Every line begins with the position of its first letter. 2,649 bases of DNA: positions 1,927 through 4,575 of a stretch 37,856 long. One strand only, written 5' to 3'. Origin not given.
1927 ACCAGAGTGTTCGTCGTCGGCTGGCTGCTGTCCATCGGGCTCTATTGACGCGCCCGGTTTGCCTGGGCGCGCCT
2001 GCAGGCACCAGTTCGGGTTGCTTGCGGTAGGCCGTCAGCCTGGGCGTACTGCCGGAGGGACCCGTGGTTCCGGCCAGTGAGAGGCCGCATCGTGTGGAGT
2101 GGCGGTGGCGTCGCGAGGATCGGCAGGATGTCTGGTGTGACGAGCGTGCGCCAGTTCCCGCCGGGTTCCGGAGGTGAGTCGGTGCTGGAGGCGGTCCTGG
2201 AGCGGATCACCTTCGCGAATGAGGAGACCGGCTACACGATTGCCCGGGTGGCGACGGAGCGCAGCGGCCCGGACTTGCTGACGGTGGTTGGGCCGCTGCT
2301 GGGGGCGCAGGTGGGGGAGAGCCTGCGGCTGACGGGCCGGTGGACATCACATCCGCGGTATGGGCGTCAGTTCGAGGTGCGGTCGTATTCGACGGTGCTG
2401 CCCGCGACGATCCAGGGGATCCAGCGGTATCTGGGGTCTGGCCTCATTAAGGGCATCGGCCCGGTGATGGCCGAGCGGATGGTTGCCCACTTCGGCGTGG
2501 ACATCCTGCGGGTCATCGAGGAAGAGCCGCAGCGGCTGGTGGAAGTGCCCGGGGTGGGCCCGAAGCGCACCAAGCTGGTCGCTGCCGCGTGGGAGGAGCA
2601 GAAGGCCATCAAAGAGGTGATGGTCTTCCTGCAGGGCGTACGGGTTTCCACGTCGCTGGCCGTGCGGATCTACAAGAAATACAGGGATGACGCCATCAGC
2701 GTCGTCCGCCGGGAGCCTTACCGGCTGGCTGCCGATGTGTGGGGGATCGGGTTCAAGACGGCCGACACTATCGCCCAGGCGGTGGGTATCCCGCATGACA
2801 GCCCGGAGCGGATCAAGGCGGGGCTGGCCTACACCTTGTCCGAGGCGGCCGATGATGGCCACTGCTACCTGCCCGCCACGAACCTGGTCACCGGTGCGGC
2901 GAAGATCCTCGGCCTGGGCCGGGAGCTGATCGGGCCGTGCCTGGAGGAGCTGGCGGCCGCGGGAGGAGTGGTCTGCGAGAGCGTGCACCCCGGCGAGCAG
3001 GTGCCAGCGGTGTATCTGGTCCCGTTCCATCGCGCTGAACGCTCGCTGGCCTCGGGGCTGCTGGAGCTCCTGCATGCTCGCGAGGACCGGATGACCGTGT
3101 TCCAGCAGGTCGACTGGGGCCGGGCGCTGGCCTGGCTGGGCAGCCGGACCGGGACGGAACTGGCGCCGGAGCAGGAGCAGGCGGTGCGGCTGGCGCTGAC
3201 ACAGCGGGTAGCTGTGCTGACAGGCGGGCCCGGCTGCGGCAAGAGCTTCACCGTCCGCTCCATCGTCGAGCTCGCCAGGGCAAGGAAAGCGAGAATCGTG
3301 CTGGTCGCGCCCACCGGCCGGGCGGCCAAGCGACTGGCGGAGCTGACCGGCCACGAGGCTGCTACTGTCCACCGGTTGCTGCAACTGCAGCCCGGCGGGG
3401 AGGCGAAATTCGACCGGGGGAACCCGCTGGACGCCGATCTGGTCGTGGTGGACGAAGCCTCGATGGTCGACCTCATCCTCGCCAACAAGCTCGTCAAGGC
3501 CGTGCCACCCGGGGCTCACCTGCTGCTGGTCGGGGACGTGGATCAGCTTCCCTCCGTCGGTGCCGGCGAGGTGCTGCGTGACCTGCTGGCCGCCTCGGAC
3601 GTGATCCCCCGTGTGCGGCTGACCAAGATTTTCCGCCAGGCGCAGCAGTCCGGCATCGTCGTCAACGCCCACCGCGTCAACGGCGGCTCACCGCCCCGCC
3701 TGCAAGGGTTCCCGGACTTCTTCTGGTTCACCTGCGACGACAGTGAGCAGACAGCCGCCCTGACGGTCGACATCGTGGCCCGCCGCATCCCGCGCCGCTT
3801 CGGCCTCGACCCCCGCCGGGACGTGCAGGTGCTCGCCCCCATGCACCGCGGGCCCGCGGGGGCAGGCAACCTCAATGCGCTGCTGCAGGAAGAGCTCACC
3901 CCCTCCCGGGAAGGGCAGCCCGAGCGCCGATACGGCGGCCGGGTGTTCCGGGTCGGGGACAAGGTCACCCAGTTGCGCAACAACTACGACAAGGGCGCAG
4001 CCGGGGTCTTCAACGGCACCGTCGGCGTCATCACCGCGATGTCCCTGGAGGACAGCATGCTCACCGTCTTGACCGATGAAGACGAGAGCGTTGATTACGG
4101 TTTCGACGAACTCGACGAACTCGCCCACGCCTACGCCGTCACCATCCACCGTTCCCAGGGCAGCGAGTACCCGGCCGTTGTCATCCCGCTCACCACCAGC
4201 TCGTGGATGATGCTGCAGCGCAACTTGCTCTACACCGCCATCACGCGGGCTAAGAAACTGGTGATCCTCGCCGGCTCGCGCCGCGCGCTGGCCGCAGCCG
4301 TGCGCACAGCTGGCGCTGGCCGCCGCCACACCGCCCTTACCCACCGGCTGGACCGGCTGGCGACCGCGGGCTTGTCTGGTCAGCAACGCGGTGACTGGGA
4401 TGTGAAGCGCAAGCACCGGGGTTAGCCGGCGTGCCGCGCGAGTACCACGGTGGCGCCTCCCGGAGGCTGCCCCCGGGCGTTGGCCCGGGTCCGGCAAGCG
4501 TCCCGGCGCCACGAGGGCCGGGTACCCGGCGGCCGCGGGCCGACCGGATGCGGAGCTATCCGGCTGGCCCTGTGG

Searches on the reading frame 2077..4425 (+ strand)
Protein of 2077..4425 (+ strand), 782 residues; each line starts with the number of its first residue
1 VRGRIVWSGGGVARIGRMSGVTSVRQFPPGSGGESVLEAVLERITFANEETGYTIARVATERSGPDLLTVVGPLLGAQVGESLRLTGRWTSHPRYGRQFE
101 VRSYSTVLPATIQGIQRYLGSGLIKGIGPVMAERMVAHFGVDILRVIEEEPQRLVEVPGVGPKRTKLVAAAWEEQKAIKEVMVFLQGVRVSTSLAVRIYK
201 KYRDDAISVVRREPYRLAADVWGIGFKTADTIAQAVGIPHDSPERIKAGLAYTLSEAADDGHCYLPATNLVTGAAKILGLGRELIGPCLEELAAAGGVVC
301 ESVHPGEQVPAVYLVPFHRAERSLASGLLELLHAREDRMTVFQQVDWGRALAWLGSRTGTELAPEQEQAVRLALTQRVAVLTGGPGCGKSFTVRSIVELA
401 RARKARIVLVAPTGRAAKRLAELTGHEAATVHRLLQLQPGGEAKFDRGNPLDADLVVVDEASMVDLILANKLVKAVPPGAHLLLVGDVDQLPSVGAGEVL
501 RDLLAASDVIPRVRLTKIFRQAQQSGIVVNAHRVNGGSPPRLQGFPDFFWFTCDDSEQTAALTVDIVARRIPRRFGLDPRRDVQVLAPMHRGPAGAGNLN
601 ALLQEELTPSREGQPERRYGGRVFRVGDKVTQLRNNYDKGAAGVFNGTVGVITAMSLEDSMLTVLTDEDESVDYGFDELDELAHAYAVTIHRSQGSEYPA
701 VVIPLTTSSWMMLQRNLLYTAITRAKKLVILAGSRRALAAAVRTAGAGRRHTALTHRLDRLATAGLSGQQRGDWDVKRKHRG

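Call 38: search_protein_families(library=pfam, proteins=[window:2077-4425:+], max_evalue=0.00001)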
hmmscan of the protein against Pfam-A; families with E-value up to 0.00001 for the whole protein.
window:2077-4425:+ (782 aa): 9 families
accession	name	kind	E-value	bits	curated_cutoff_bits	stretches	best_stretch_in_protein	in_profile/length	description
PF13245.12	AAA_19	-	2.4e-44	151.2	25.1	1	366-495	1-133/134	AAA domain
PF13604.12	AAA_30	-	5.8e-42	144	27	1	362-540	2-174/191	AAA domain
PF14490.11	HHH_RecD2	-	4.9e-40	135.8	27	1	174-264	1-92/92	ATP-dependent RecD2 DNA helicase HHH domain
PF23139.1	OB_YrrC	-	8.4e-25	87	27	1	36-109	3-76/76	ATP-dependent DNA helicase YrrC, OB-fold domain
PF13538.12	UvrD_C_2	-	2.1e-20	72.8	27.4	1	684-731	1-51/52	UvrD-like helicase C-terminal domain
PF18335.7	SH3_13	-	1.4e-17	63.7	41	1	599-664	1-63/65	ATP-dependent RecD-like DNA helicase SH3 domain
PF01443.25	Viral_helicase1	-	8.4e-11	42.6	21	0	682-730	175-225/228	Viral superfamily 1 RNA helicase core domain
PF13086.12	AAA_11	-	2.4e-08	34.5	27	0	364-422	4-70/257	AAA domain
PF14520.12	HHH_5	-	2.8e-08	34.5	27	1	124-168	7-51/57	Helix-hairpin-helix domain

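Call 98: search_protein_families(library=padloc, proteins=[window:2077-4425:+], max_evalue=0.00001)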
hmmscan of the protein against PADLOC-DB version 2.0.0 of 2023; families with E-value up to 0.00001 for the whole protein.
window:2077-4425:+ (782 aa): 12 families
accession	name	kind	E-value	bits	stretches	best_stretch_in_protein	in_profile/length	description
PDLC01734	typeIV_RecD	-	4.5e-69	231.5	1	186-759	151-741/763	RecD_0_IVD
PDLC05064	PDC-S68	-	1.6e-55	186.5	2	363-505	687-835/1273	-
PDLC01148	RecD_like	-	1.7e-47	160.1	1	211-735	172-682/719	RecD/Tra ATPase fused to N-terminal HHH domain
PDLC05065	PDC-S68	-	1.8e-47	159.8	2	241-505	479-756/1221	-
PDLC05066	PDC-S68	-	1.1e-41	140.9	2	307-505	516-732/1202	-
PDLC05035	PDC-S53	-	2.2e-20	70.3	2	685-727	818-860/900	-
PDLC04475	PDC-M16A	-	5.8e-20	69.4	2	372-434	27-89/721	-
PDLC04476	PDC-M16A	-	9.3e-20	68.6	1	376-464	25-128/691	-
PDLC04472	PDC-M16A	-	4.4e-16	56.4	1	375-434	239-298/930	-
PDLC04474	PDC-M16A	-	9.8e-12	42.1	1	375-448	234-305/917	-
PDLC04140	mad8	-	8.5e-07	26.8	1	375-439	26-85/314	mads_8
PDLC03920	MkoA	-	9.9e-06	22.1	0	358-420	612-677/1112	-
